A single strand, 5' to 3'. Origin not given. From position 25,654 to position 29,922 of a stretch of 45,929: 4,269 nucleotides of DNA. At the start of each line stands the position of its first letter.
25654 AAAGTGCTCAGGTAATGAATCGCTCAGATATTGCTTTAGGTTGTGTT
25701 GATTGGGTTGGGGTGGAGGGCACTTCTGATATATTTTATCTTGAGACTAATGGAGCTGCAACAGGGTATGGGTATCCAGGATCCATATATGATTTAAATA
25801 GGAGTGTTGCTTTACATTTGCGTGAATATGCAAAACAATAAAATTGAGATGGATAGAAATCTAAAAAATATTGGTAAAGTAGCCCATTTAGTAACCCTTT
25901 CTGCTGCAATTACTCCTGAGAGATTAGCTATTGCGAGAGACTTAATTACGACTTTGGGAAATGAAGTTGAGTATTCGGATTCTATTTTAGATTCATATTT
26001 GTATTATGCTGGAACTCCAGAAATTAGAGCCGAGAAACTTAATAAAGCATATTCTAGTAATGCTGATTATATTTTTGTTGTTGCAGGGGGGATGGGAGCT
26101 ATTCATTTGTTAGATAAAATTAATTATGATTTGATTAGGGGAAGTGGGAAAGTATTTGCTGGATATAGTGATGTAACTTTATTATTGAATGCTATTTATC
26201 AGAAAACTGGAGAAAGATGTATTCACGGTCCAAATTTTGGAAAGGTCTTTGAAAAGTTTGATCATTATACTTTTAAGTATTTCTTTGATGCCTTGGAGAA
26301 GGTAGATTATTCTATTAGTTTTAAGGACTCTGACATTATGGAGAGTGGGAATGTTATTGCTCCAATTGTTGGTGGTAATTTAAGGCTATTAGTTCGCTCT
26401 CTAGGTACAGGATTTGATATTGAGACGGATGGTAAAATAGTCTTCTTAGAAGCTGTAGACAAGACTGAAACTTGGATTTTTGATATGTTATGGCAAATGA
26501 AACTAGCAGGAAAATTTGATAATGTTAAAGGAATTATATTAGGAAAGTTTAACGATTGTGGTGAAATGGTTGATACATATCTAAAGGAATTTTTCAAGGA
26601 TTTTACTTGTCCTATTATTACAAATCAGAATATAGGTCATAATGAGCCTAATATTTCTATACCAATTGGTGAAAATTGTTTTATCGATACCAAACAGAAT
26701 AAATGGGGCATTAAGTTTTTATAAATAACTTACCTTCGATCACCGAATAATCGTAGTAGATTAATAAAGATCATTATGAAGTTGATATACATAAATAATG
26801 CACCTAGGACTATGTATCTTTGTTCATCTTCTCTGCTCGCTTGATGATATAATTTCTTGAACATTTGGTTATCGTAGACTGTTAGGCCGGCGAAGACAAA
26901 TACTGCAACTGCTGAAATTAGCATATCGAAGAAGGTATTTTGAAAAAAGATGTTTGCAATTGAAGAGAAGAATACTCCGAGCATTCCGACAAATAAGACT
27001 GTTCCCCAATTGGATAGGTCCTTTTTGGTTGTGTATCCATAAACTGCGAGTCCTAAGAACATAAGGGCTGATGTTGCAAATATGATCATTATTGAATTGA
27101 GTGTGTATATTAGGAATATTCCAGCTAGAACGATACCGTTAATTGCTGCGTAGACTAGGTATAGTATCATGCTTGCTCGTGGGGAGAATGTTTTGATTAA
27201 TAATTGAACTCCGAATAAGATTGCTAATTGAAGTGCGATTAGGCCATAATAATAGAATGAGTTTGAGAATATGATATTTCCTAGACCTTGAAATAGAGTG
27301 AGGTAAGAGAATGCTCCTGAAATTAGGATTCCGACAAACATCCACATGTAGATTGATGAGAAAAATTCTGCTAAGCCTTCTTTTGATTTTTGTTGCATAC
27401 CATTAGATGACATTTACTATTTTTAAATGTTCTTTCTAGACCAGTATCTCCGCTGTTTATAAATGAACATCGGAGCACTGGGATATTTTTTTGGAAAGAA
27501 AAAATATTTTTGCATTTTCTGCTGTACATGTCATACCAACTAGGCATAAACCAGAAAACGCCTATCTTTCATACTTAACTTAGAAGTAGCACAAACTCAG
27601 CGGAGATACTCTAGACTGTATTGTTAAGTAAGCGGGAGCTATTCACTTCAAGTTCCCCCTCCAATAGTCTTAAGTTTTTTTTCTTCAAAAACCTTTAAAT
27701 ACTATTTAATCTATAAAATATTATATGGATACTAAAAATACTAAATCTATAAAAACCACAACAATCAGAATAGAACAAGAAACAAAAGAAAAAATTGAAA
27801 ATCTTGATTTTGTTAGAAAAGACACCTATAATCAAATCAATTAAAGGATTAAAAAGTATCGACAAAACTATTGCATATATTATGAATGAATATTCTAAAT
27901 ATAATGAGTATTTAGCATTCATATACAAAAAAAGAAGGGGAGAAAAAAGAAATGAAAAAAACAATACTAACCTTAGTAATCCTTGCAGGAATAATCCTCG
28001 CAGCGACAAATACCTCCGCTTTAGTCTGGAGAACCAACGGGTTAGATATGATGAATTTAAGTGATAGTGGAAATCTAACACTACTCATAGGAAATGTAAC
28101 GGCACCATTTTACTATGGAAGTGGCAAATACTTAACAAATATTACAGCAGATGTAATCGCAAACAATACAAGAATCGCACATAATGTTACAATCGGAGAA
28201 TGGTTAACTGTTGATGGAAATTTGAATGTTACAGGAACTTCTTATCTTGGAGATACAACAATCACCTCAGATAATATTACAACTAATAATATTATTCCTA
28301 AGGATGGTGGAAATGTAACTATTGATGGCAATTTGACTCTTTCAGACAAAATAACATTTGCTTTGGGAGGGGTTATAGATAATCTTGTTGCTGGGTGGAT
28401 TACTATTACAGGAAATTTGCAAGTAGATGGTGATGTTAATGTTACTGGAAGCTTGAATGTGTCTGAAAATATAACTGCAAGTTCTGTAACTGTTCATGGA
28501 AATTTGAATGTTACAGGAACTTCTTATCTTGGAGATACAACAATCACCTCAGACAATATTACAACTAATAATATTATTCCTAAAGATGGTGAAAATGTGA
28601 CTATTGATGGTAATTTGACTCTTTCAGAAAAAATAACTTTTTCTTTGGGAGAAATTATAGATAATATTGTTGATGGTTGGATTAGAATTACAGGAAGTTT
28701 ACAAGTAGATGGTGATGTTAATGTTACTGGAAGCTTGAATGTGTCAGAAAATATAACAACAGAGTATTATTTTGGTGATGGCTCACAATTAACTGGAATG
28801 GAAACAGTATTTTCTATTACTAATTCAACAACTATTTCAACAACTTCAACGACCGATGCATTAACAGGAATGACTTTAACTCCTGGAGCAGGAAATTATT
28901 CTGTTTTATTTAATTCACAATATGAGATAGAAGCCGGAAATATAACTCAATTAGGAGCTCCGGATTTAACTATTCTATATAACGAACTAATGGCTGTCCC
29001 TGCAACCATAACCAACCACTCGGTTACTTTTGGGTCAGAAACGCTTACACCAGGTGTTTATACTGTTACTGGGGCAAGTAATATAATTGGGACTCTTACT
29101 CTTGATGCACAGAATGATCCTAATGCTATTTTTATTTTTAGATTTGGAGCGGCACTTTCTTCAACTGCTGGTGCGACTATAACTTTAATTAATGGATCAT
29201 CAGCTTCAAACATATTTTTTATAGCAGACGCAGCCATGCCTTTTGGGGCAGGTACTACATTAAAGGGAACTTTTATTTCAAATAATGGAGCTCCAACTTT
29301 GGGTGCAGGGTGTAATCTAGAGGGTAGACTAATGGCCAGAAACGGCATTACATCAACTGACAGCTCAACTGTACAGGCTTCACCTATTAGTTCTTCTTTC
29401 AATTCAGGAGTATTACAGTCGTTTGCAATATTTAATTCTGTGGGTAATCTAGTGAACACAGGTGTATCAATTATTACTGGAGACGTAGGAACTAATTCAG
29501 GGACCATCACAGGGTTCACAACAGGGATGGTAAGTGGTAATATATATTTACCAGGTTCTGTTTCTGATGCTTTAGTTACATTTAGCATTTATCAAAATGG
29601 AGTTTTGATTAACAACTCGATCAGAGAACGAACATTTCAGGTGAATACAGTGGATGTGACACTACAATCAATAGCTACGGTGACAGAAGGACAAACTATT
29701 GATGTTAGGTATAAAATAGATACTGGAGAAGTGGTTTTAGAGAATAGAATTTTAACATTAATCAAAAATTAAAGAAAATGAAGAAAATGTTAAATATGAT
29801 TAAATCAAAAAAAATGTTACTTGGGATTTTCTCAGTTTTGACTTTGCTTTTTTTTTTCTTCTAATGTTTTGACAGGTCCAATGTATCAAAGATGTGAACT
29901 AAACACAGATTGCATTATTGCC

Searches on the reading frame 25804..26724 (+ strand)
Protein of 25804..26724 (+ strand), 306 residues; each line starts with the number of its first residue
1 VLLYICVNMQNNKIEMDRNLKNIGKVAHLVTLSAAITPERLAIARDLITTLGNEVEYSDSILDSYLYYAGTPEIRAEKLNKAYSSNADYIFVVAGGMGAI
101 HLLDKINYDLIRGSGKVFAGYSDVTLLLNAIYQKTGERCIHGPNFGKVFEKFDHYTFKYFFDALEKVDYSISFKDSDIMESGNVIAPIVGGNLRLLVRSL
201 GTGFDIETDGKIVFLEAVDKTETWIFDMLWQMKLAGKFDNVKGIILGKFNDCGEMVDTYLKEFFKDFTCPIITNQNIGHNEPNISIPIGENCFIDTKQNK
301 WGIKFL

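Call 30: search_protein_families(library=pfam, proteins=[window:25804-26724:+], max_evalue=0.0001)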
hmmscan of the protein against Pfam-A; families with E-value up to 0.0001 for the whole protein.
window:25804-26724:+ (306 aa): 2 families
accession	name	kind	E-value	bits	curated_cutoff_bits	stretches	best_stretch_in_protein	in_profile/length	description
PF17676.7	Peptidase_S66C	-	6.9e-28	98.1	23.7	1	187-292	3-118/120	LD-carboxypeptidase C-terminal domain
PF02016.21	Peptidase_S66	-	1e-24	87.4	25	1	29-142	3-121/121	LD-carboxypeptidase N-terminal domain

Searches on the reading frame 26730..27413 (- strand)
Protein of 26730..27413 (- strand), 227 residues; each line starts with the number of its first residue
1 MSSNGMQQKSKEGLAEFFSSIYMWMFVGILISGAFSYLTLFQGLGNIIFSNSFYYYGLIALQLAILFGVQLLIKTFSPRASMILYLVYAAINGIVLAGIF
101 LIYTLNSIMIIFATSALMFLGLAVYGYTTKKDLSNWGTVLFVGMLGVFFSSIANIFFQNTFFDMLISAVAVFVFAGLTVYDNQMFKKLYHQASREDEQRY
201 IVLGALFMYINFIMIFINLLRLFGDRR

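Call 30: search_protein_families(library=pfam, proteins=[window:26730-27413:-], max_evalue=0.0001)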
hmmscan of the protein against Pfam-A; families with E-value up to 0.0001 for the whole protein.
window:26730-27413:- (227 aa): 1 family
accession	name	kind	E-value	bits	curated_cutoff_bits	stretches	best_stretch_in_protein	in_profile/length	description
PF01027.25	Bax1-I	-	9.2e-43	146.9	34.1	1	16-223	2-207/207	Inhibitor of apoptosis-promoting Bax1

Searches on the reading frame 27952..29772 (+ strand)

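Call 30: search_protein_families(library=pfam, proteins=[window:27952-29772:+], max_evalue=0.0001)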
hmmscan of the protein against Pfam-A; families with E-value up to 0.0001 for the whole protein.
window:27952-29772:+ (606 aa): 1 family
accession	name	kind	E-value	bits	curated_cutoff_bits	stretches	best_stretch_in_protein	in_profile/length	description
PF11999.13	Ice_binding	-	2.1e-27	96.6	28.7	1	295-474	29-207/208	Ice-binding-like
